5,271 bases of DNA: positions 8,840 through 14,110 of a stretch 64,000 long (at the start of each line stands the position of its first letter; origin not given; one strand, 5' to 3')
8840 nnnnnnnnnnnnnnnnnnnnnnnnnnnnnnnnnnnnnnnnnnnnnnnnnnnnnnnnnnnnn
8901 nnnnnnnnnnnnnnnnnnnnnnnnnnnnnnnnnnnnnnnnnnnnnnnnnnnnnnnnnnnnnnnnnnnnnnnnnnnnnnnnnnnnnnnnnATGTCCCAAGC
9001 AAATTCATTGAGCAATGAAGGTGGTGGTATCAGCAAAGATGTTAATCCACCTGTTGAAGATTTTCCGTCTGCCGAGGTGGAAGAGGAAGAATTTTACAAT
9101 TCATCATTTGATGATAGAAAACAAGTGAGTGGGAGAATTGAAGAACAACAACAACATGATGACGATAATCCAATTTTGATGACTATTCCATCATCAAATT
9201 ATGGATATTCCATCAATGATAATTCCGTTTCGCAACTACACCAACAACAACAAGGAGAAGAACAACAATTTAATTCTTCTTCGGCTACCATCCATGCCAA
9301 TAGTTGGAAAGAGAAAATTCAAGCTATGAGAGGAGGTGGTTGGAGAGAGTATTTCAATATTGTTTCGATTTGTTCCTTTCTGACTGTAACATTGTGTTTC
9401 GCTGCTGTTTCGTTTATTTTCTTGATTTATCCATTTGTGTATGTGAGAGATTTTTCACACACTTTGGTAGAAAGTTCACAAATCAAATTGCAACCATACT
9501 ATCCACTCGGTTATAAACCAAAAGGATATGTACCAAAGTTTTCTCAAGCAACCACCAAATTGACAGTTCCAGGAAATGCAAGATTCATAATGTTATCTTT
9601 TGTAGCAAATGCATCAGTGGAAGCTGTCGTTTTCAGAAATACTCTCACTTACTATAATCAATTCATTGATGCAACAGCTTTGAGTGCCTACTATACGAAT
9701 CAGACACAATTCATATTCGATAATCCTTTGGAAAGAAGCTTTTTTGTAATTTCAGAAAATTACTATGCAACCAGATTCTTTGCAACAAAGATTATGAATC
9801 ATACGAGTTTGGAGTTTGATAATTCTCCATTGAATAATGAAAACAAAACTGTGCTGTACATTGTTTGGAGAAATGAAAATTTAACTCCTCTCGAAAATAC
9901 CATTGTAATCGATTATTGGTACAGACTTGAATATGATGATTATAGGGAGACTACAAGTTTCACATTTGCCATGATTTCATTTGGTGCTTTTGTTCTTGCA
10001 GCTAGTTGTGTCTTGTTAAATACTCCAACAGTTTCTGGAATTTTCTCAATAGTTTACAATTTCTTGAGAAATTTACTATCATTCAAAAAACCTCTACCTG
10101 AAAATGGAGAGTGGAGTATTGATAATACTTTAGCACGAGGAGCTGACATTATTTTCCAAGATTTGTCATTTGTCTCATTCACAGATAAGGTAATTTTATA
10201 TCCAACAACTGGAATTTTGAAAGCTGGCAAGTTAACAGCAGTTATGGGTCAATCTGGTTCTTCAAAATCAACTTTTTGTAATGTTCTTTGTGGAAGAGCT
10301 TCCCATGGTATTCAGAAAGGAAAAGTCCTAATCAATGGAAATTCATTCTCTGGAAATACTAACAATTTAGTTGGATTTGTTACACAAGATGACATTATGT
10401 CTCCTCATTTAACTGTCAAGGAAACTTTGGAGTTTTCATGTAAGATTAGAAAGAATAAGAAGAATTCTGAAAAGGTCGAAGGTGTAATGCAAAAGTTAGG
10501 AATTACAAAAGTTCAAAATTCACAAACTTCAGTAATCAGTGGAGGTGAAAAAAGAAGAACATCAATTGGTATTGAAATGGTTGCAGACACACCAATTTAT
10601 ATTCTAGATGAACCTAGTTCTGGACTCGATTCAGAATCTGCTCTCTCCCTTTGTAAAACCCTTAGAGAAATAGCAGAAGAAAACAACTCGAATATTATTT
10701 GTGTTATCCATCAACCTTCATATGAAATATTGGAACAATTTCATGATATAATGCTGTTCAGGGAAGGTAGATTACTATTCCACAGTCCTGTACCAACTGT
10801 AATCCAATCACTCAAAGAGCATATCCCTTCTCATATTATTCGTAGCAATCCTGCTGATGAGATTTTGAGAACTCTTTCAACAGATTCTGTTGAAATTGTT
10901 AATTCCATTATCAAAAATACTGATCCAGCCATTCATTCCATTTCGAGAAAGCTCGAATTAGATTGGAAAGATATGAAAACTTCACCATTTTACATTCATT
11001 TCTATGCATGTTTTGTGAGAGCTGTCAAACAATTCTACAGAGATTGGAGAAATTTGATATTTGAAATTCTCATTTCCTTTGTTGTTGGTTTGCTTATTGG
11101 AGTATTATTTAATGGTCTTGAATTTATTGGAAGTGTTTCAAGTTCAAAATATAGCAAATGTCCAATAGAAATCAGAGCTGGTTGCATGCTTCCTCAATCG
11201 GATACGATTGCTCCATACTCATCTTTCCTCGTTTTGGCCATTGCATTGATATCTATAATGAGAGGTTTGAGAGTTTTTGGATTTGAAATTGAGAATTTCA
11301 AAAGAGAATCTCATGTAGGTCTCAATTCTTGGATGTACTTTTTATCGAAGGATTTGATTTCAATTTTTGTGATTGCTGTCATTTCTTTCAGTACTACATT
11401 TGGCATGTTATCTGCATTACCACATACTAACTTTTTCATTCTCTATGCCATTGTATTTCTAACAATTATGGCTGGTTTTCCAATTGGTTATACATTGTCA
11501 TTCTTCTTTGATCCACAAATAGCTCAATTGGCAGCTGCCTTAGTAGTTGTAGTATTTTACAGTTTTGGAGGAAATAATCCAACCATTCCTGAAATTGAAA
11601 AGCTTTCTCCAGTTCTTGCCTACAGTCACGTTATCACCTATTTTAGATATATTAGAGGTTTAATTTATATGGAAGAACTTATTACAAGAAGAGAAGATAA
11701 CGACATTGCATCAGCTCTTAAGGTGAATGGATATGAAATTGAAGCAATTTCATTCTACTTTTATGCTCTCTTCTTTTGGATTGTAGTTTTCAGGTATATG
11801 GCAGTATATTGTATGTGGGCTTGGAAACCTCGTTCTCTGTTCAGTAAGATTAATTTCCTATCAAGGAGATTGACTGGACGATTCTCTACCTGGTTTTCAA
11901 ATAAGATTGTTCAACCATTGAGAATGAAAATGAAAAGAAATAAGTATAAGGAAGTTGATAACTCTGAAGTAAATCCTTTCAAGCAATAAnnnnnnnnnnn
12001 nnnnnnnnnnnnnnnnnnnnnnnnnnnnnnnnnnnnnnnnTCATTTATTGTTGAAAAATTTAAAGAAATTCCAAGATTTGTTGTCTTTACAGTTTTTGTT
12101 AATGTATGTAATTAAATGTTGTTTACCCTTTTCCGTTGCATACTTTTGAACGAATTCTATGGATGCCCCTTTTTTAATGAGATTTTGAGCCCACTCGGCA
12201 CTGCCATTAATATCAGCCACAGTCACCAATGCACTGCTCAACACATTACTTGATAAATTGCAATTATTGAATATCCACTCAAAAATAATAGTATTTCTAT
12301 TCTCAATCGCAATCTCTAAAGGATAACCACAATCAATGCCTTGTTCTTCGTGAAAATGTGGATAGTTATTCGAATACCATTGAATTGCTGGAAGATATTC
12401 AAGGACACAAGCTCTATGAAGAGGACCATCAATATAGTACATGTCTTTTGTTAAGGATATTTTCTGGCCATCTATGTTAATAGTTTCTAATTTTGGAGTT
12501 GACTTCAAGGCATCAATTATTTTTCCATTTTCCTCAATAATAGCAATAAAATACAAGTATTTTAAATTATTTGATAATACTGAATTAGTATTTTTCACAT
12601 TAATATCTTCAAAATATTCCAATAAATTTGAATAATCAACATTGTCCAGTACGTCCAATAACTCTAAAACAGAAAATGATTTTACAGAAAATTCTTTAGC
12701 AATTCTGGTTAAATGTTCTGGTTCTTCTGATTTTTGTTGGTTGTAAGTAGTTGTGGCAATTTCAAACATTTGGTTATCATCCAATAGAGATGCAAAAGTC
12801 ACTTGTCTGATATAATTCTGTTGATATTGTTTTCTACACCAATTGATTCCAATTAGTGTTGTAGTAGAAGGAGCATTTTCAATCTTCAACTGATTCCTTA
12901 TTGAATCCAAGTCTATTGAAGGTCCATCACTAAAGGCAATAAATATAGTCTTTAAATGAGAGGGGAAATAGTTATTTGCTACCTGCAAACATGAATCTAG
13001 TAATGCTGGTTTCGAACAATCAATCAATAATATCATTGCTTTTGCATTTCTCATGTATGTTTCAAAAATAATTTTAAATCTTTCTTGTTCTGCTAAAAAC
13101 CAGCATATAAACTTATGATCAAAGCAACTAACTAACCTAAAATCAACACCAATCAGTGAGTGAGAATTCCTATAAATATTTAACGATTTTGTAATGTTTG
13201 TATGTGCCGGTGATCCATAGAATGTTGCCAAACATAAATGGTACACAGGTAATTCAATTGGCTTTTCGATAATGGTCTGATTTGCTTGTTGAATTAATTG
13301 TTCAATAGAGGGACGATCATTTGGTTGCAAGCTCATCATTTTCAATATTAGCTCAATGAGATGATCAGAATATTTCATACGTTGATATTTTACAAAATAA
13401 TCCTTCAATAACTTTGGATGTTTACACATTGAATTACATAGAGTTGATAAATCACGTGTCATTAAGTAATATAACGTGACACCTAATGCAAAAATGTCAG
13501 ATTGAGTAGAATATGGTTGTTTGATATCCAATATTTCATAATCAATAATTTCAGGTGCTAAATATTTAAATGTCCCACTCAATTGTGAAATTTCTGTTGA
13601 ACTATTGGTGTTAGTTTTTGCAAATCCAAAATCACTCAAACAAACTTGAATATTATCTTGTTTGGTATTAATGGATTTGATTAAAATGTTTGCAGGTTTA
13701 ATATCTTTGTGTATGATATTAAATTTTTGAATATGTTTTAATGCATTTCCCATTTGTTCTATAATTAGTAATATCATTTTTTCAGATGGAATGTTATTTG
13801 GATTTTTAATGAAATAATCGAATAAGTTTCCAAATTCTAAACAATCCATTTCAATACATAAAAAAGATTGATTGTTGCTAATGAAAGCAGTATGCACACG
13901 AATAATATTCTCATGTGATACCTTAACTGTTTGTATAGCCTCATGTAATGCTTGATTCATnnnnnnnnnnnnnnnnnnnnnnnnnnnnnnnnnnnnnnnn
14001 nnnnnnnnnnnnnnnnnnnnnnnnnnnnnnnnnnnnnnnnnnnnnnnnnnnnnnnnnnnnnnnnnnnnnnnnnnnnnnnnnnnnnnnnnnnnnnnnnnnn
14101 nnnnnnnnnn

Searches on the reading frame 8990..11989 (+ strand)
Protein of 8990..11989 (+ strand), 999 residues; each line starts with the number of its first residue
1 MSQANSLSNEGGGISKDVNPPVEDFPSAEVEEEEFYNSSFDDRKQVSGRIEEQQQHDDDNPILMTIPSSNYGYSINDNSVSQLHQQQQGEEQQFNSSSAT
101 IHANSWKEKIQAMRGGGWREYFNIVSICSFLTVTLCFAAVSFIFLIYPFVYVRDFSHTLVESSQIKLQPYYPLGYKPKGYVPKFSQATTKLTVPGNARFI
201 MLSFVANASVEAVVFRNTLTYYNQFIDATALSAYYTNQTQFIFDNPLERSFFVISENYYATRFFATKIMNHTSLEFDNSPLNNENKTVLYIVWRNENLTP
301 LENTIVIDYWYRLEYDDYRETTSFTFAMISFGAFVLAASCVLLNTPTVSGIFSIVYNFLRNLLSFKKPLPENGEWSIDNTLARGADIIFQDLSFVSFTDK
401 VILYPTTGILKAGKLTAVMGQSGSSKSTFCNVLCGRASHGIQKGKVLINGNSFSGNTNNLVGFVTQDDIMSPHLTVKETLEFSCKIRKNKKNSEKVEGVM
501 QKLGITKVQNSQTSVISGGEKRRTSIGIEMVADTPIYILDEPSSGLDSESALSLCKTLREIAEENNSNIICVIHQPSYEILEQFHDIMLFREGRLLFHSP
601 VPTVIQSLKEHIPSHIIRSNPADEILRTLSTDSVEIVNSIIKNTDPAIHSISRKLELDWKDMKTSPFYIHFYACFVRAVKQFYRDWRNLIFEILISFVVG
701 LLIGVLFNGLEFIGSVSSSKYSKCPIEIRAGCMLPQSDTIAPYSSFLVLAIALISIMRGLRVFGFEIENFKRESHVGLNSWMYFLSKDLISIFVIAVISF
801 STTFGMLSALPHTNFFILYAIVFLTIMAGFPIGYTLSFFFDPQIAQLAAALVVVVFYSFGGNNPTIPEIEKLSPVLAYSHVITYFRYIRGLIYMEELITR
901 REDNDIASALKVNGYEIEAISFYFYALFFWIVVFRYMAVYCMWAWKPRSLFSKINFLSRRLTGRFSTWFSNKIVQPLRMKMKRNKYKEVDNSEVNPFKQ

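Call 29: search_protein_families(library=pfam, proteins=[window:8990-11989:+], max_evalue=0.01)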
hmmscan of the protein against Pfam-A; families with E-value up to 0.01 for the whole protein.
window:8990-11989:+ (999 aa): 4 families
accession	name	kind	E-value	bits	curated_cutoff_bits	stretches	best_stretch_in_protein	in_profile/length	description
PF00005.33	ABC_tran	-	8.6e-22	78.7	25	1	410-543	8-136/137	ABC transporter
PF19055.6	ABC2_membrane_7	-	4.6e-16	59.1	22.7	1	745-944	211-406/410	ABC-2 type transporter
PF01061.29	ABC2_membrane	-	6.5e-09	36.1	26.9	1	671-882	3-199/211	ABC-2 type transporter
PF02463.25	SMC_N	-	2.6e-06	27.5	40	1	415-576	26-200/220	RecF/RecN/SMC N terminal domain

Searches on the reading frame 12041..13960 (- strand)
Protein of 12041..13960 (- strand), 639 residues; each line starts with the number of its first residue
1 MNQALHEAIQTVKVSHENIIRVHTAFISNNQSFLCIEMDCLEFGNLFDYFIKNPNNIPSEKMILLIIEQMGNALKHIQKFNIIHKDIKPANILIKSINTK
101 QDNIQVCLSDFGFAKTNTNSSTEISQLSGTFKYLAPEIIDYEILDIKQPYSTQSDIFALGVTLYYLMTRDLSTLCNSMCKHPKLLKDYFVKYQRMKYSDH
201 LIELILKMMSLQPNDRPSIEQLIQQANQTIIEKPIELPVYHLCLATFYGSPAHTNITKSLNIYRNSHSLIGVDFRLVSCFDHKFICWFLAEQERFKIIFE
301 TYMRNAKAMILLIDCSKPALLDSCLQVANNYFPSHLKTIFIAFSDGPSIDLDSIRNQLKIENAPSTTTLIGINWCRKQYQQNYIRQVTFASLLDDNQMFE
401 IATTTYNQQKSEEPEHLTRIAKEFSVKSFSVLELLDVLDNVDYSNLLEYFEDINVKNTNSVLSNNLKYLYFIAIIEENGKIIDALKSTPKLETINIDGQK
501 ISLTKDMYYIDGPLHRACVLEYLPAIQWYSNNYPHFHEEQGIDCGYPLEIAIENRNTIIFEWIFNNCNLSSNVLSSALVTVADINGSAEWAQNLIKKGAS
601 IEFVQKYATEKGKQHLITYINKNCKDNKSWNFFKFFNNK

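Call 29: search_protein_families(library=pfam, proteins=[window:12041-13960:-], max_evalue=0.01)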
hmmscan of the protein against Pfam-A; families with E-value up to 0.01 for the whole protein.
window:12041-13960:- (639 aa): 5 families
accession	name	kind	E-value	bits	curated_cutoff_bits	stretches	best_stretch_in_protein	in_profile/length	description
PF00069.31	Pkinase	-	7.5e-36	124.3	31.7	1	3-225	44-260/263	Protein kinase domain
PF07714.23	PK_Tyr_Ser-Thr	-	6.7e-27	94.9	23.1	1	4-225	48-257/258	Protein tyrosine and serine/threonine kinase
PF17667.7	Pkinase_fungal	-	0.0007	18.9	24.1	1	72-140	297-366/387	Fungal protein kinase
PF08477.19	Roc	-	0.004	17.8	27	0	282-329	56-103/119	Ras of Complex, Roc, domain of DAPkinase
PF06293.20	Kdo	-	0.0069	16.3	21.3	0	46-118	105-173/207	Lipopolysaccharide kinase (Kdo/WaaP) family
